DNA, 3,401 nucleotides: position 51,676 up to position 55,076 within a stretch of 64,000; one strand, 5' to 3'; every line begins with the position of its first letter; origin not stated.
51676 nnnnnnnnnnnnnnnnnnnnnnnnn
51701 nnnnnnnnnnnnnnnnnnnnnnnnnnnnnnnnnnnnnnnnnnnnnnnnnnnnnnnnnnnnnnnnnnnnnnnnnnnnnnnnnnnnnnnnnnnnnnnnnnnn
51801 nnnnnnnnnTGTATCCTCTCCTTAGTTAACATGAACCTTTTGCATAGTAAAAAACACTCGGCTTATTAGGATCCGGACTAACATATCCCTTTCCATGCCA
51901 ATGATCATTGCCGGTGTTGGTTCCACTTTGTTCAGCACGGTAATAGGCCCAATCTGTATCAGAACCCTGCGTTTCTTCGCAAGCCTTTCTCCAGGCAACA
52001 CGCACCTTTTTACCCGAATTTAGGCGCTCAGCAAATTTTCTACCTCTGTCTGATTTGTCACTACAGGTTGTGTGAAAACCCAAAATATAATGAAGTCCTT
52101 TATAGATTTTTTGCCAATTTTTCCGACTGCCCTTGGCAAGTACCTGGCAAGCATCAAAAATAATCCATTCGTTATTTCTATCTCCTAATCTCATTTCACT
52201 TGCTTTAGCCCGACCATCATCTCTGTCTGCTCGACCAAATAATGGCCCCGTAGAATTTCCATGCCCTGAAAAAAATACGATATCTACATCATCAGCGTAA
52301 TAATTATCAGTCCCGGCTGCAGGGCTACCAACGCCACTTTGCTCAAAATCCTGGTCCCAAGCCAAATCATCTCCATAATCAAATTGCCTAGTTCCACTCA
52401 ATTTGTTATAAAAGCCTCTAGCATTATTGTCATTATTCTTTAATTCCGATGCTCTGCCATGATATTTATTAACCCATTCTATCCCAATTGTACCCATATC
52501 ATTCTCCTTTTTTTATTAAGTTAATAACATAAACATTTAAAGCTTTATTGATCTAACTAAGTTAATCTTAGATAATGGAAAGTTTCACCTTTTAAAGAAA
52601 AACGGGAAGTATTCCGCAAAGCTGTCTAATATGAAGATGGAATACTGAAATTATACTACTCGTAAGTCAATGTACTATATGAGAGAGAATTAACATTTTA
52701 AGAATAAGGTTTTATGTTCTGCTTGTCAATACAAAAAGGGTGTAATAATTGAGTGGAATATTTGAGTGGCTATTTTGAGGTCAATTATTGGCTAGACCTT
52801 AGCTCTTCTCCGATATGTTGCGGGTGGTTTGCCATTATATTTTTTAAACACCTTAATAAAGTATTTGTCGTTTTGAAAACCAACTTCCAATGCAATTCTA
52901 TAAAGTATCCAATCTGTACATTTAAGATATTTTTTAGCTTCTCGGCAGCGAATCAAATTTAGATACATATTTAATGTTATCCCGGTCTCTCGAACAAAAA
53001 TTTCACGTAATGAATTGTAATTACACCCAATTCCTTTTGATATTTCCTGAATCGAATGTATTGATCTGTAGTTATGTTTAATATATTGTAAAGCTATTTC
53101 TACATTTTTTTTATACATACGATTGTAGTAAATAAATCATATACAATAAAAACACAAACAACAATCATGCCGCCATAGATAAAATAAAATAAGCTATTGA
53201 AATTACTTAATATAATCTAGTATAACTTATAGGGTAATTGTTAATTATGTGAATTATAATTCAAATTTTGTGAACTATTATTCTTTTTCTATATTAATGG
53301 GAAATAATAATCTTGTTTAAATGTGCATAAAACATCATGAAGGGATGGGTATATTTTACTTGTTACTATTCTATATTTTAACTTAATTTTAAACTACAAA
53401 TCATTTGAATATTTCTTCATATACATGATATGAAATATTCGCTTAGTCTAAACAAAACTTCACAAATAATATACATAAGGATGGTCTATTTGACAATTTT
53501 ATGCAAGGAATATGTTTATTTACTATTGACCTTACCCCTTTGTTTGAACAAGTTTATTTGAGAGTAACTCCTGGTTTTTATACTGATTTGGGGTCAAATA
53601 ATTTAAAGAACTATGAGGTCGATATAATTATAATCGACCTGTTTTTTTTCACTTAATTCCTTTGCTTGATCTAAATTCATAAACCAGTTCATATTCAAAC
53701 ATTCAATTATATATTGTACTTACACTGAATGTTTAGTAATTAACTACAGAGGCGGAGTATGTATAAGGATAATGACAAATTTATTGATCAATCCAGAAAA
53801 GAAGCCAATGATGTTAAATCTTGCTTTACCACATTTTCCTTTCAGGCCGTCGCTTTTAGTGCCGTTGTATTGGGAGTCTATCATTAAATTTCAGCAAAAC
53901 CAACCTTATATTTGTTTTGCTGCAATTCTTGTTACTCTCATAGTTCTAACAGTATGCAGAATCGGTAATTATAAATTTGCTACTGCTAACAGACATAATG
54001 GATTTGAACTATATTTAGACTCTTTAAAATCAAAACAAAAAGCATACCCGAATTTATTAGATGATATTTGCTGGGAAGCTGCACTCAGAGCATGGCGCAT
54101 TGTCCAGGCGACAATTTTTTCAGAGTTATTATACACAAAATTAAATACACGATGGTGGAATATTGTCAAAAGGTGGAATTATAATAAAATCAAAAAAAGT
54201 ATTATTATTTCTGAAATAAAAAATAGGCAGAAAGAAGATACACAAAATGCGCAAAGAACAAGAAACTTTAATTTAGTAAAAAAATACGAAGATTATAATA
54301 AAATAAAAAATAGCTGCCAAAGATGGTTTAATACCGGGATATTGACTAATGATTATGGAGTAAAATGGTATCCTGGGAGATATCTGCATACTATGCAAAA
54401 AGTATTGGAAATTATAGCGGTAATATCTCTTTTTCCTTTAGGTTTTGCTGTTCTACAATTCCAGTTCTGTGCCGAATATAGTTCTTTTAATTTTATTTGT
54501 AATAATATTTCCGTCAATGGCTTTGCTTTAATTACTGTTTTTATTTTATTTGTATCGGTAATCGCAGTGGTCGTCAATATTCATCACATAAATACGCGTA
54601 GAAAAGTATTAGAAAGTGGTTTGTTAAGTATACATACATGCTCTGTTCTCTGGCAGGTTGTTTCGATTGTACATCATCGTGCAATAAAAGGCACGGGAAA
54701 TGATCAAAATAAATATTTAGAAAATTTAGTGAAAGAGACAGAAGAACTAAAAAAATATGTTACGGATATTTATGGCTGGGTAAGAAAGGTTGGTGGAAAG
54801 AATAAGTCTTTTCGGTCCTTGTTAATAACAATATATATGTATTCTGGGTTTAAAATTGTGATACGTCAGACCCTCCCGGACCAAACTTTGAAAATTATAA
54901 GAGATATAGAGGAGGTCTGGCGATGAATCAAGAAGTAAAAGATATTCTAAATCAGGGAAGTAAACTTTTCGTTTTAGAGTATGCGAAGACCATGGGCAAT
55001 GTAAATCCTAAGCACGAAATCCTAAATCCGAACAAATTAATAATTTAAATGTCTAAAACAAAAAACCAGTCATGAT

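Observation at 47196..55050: AT-rich island with an integrase remnant and an AraC-headed operon: protease-like protein + unknown partner + dedicated KR-ACP-KS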

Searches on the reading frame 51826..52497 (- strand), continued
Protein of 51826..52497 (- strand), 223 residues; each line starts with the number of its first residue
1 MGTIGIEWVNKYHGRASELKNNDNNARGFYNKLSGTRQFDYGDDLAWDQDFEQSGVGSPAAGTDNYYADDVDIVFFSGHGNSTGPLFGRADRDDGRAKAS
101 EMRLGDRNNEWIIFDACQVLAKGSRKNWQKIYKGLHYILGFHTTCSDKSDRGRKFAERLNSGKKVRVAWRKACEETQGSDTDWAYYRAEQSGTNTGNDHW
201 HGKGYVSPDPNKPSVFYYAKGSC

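Call 30: fold_search(model_id=the predicted structure, library=pdb)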
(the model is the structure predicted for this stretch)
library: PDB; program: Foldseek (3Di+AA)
matches with E <= 10: 676; with E <= 0.001: 5
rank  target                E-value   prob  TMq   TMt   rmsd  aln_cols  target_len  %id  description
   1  8tl0_C                6.5e-07  1.00  0.49  0.25   5.6       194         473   18  Structure of activated SAVED-CHAT filament (released 2024-03-06)
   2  8tl0_B                2.8e-06  1.00  0.46  0.24   5.3       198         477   16  Structure of activated SAVED-CHAT filament (released 2024-03-06)
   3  8tl0_A                4.8e-06  1.00  0.52  0.27   4.7       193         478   18  Structure of activated SAVED-CHAT filament (released 2024-03-06)
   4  8tl0_I                6.5e-06  1.00  0.54  0.28   6.1       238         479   16  Structure of activated SAVED-CHAT filament (released 2024-03-06)
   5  8tl0_D                8.8e-06  1.00  0.51  0.26   4.9       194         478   18  Structure of activated SAVED-CHAT filament (released 2024-03-06)
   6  6n9j_A                1.4e-03  1.00  0.48  0.33   6.6       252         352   10  X-ray structure of a secreted C11 cysteine protease from Bacteroides thetaiotaomicron in complex with an irreversible  (released 2019-12-11)
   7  6n9j_B                1.4e-03  1.00  0.48  0.33   7.0       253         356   10  X-ray structure of a secreted C11 cysteine protease from Bacteroides thetaiotaomicron in complex with an irreversible  (released 2019-12-11)
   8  6mzo                  2.6e-03  0.99  0.45  0.31   6.8       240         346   11  X-ray Structure of an Inactive Zymogen C11 Protease from Parabacteroides distasonis (released 2019-04-17)
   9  6nag_A                3.8e-03  0.99  0.46  0.32   7.2       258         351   10  X-ray structure of a secreted C11 cysteine protease from Bacteroides thetaiotaomicron "iotapain (released 2019-12-11)
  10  7wr1_A                6.5e-03  0.91  0.40  0.38   7.5       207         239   10  P32 of caspase-4 C258A mutant in complex with OspC3 C-terminal ankyrin-repeat domain (released 2023-01-25)
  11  2gf2_B                1.4e-02  0.72  0.31  0.25   7.8       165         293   14  Crystal structure of human hydroxyisobutyrate dehydrogenase (released 2006-04-04)
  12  3u7i_A                1.6e-02  0.47  0.31  0.31  10.3       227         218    9  The crystal structure of FMN-dependent NADH-azoreductase 1 (GBAA0966) from Bacillus anthracis str. Ames Ancestor (released 2011-11-09)
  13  3pdu_A                2.3e-02  0.63  0.30  0.25   9.0       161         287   11  Crystal structure of gamma-hydroxybutyrate dehydrogenase from Geobacter sulfurreducens in complex with NADP+ (released 2012-01-11)
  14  3u7i_C                2.3e-02  0.38  0.30  0.31   9.7       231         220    9  The crystal structure of FMN-dependent NADH-azoreductase 1 (GBAA0966) from Bacillus anthracis str. Ames Ancestor (released 2011-11-09)
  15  3u7i_B                2.5e-02  0.44  0.31  0.31  10.2       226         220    9  The crystal structure of FMN-dependent NADH-azoreductase 1 (GBAA0966) from Bacillus anthracis str. Ames Ancestor (released 2011-11-09)
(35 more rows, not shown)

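Call 43: search_protein_families(library=padloc, proteins=[window:51826-52497:-], max_evalue=0.1)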
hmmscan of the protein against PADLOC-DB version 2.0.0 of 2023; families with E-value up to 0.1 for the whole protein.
window:51826-52497:- (223 aa): 0 families

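Call 45: search_protein_families(library=pfam, alignment_id=A2, max_evalue=1)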
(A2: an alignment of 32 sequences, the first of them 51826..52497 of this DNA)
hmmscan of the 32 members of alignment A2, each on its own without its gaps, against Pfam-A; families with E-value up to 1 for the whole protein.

A. member 1, window:51826-52497:- (223 aa): 2 families
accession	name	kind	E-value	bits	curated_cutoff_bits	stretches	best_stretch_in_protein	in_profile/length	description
PF19872.4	DUF6345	-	8.3e-75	251.5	26.9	1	6-220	1-220/221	Family of unknown function (DUF6345)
PF00656.27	Peptidase_C14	-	0.01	16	21.4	1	10-118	10-128/233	Caspase domain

B. families by the number of members that match (of 32 scanned): 4 families
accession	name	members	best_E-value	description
PF19872.4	DUF6345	32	1.4e-83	Family of unknown function (DUF6345)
PF00656.27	Peptidase_C14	10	0.0017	Caspase domain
PF01364.23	Peptidase_C25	2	0.041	Peptidase family C25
PF13585.12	CHU_C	1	0.16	CHU_C Type IX secretion signal domain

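Call 55: search_protein_families(library=phrogs, proteins=[window:51826-52497:-], max_evalue=0.01)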
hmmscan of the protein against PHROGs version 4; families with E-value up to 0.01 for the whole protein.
window:51826-52497:- (223 aa): 0 families

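Call 69: search_protein_families(library=pfam, proteins=[L059:557-973:+, L001:9809-10048:+, L001:10048-10308:+], max_evalue=0.1)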
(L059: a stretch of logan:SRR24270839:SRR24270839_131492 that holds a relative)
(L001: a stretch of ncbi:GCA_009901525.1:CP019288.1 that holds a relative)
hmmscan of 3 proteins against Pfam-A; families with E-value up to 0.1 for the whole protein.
L059:557-973:+ (138 aa): 0 families

L001:9809-10048:+ (79 aa): 2 families
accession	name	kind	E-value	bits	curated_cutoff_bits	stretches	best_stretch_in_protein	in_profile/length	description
PF18504.6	Csm1_N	-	0.06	14.1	26.3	0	5-43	6-41/70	Csm1 N-terminal domain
PF12167.14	Arm-DNA-bind_2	-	0.087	13.3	22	0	45-74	32-61/65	Arm DNA-binding domain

L001:10048-10308:+ (86 aa): 2 families
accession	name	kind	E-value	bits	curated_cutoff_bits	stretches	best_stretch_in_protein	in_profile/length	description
PF05016.21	ParE_toxin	-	0.00052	21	23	1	8-77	1-72/89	ParE toxin of type II toxin-antitoxin system, parDE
PF04867.17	DUF643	-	0.016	16.2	25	1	12-81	34-99/114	Protein of unknown function (DUF643)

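Call 71: find_related_loci(query=A2, collection=viral_contigs, flank=8000)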
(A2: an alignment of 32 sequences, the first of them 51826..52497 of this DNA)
Query A2 (223 aa) in viral_contigs; peptide patterns used: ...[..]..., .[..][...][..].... (x = any residue, [..] = any of these).
4 stretches matched a pattern, but none encodes a relative of the query by tblastn (E <= 1e-3).

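Call 77: find_encoding_contigs(protein=P0058, flank=10000, max_places=5)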
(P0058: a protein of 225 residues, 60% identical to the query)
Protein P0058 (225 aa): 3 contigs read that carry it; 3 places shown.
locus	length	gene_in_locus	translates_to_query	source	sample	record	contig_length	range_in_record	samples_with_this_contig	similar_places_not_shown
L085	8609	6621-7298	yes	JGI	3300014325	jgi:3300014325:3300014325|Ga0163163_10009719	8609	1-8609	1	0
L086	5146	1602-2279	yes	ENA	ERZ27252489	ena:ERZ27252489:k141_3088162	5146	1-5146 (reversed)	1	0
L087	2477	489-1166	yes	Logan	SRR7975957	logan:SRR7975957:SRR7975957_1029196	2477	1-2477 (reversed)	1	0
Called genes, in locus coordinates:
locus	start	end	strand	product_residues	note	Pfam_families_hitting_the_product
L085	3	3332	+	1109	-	?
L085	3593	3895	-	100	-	-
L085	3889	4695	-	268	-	PF00106:adh_short, PF08659:KR, PF13561:adh_short_C2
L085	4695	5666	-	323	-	PF01370:Epimerase, PF04321:RmlD_sub_bind, PF05368:NmrA (weak), PF13460:NAD_binding_10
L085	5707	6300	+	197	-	PF00440:TetR_N, PF21597:TetR_C_43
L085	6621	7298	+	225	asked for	PF19872:DUF6345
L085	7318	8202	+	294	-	-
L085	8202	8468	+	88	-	PF00550:PP-binding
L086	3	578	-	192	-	?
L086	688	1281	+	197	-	PF00440:TetR_N, PF21597:TetR_C_43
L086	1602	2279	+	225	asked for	PF19872:DUF6345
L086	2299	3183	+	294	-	-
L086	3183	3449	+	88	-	PF00550:PP-binding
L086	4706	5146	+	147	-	?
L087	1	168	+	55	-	?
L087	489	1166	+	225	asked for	PF19872:DUF6345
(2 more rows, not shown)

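Call 93: search_protein_families(library=ncbifam, proteins=[L086:3183-3449:+], max_evalue=1e-8)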
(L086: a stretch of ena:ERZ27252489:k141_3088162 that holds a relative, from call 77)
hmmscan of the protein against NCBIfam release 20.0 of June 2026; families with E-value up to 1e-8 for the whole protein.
L086:3183-3449:+ (88 aa): 2 families
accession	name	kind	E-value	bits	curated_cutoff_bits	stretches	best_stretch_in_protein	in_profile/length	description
NF002148.0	PRK00982.1-2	subfamily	1.3e-10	41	71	1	7-77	6-76/79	acyl carrier protein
TIGR00517.1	acyl_carrier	equivalog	1.5e-10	40.8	70.45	1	9-77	7-75/77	acyl carrier protein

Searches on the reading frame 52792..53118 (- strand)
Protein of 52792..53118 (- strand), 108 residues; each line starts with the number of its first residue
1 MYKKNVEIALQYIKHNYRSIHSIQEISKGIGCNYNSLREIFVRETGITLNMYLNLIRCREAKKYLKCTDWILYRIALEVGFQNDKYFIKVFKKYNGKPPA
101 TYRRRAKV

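Call 3: search_protein_families(library=pfam, proteins=[window:52792-53118:-], max_evalue=0.1)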
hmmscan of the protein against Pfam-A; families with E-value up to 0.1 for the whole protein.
window:52792-53118:- (108 aa): 3 families
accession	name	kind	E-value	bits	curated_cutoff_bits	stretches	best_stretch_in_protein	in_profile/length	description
PF12833.13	HTH_18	-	2.1e-17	63.6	33.6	1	28-105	3-80/80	Helix-turn-helix domain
PF00165.29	HTH_AraC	-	2.6e-07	31.1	26.6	1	65-98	1-36/42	Bacterial regulatory helix-turn-helix proteins, AraC family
PF07453.19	NUMOD1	-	0.082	13.6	22.8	0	21-38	17-34/37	NUMOD1 domain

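Call 4: search_protein_families(library=ncbifam, proteins=[window:52792-53118:-], max_evalue=0.1)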
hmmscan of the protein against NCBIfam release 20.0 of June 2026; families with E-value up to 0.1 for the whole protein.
window:52792-53118:- (108 aa): 33 families (the best 25 are shown)
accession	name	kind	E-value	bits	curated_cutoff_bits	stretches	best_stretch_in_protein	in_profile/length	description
NF047455.1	TF_Staph_AryK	equivalog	1.1e-16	60.3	850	1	4-107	157-260/759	transcriptional regulator AryK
NF007860.0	PRK10572.1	equivalog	2.8e-15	55.9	208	1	4-106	183-285/292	arabinose operon transcriptional regulator AraC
NF047788.1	TransRegPocR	equivalog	3.5e-14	52.8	500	1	4-106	189-291/296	transcriptional regulator PocR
TIGR04094.1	adjacent_YSIRK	equivalog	1.8e-13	50.2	200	1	5-103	286-383/383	YSIRK-targeted surface antigen transcriptional regulator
NF007693.0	PRK10371.1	equivalog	1.7e-12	47.2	253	1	6-106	200-300/309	transcriptional regulator MelR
NF010025.2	PRK13500.1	equivalog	4.4e-11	42.9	525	1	23-107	195-279/282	HTH-type transcriptional activator RhaR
NF012144.2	ramA_TF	equivalog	1.4e-10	41.6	180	1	5-106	6-107/108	RamA family antibiotic efflux transcriptional regulator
NF049932.1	TranspRegBtr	equivalog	4.3e-10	38.7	900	1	7-105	167-265/531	bacillibactin transport transcriptional regulator Btr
NF010026.0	PRK13501.1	equivalog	4.6e-10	39.1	363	1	35-105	207-277/290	HTH-type transcriptional activator RhaR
NF010027.0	PRK13502.1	equivalog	2.2e-09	37.2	384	1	26-104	198-276/282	HTH-type transcriptional activator RhaR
NF006902.0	PRK09393.1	equivalog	2.6e-09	36.7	425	1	9-106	225-322/327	transcriptional regulator FtrA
NF008564.0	PRK11511.1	equivalog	5.3e-09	36.3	202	1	9-103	14-108/127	MDR efflux pump AcrAB transcriptional activator MarA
NF012198.0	MarA_TF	equivalog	7.2e-09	35.9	250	1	8-103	13-108/124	MDR efflux pump AcrAB transcriptional activator MarA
TIGR02297.1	HpaA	equivalog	9.5e-09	34.9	274.65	1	12-105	194-287/287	4-hydroxyphenylacetate catabolism regulatory protein HpaA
NF007584.0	PRK10219.1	equivalog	7.6e-08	32.7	174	1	6-105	7-106/107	superoxide response transcriptional regulator SoxS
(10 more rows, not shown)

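Call 43: search_protein_families(library=padloc, proteins=[window:52792-53118:-], max_evalue=0.1)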
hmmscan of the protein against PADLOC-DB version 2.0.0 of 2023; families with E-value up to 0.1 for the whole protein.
window:52792-53118:- (108 aa): 0 families

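Call 55: search_protein_families(library=phrogs, proteins=[window:52792-53118:-], max_evalue=0.01)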
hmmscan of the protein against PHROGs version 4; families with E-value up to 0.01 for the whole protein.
window:52792-53118:- (108 aa): 6 families
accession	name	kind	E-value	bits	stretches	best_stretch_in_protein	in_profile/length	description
phrog_7620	-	transcription regulation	8.8e-17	61.8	1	9-106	553-652/678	transcriptional regulator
phrog_11275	-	unknown function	3.4e-14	53.6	1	5-106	221-322/338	-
phrog_1450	-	unknown function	6.2e-10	40.1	1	11-107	156-251/254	-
phrog_30333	-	unknown function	0.00069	19.9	1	6-105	9-108/297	-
phrog_32731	-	unknown function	0.0056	17.3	1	11-105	218-313/321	-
phrog_19923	-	DNA, RNA and nucleotide metabolism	0.0061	17.1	1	47-101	311-366/391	DNA binding protein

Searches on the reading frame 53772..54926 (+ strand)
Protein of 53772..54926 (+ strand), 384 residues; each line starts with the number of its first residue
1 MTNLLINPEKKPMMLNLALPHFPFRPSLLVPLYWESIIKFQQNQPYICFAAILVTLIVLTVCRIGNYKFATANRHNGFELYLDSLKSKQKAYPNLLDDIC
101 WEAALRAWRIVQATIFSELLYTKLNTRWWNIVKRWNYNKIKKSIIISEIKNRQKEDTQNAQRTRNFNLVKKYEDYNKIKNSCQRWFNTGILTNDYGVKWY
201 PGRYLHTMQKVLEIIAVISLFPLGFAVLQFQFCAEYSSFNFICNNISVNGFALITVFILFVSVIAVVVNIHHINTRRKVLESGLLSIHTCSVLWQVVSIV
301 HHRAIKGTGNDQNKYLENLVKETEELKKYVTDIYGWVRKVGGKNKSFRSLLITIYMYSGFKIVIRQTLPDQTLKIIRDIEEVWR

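Call 3: search_protein_families(library=pfam, proteins=[window:53772-54926:+], max_evalue=0.1)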
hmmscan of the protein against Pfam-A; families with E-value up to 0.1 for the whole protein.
window:53772-54926:+ (384 aa): 1 family
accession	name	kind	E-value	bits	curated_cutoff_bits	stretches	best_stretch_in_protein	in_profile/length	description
PF01284.28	MARVEL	-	0.012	16.1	32.8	1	208-278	38-101/135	Membrane-associating domain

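Call 4: search_protein_families(library=ncbifam, proteins=[window:53772-54926:+], max_evalue=0.1)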
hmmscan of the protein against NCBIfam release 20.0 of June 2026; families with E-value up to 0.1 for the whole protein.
window:53772-54926:+ (384 aa): 0 families

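Call 43: search_protein_families(library=padloc, proteins=[window:53772-54926:+], max_evalue=0.1)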
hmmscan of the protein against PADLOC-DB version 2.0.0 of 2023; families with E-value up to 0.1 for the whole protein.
window:53772-54926:+ (384 aa): 0 families

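Call 55: search_protein_families(library=phrogs, proteins=[window:53772-54926:+], max_evalue=0.01)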
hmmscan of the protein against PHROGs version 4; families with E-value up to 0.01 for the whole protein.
window:53772-54926:+ (384 aa): 0 families

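Call 59: search_protein_representatives(protein=window:53772-54926:+)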
Query: 384 residues. Proteins with E-value up to 0.001 (for the whole library): 351; up to 1e-10: 248; up to 1e-30: 17. The best 150 are listed.
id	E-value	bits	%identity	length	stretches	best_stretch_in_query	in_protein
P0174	1.2e-249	844.3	100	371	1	14-384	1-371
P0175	4.5e-70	253.2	44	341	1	21-341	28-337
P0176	1.1e-60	222.3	45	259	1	96-338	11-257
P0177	7.2e-56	206.5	46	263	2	184-343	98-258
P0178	8.7e-46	173.3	41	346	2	22-143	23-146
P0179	2.0e-38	149.1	40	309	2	171-338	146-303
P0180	2.3e-38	148.8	43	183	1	177-342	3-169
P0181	8.5e-36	140.4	37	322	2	22-120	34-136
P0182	3.1e-35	138.5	34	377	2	21-121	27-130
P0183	1.9e-34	135.9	43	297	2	36-120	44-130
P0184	2.8e-34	135.4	37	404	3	21-143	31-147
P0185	6.1e-33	131.0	36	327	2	179-338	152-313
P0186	6.7e-33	130.9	38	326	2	3-124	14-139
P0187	7.4e-33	130.7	35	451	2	23-126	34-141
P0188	9.7e-32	127.0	35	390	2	20-122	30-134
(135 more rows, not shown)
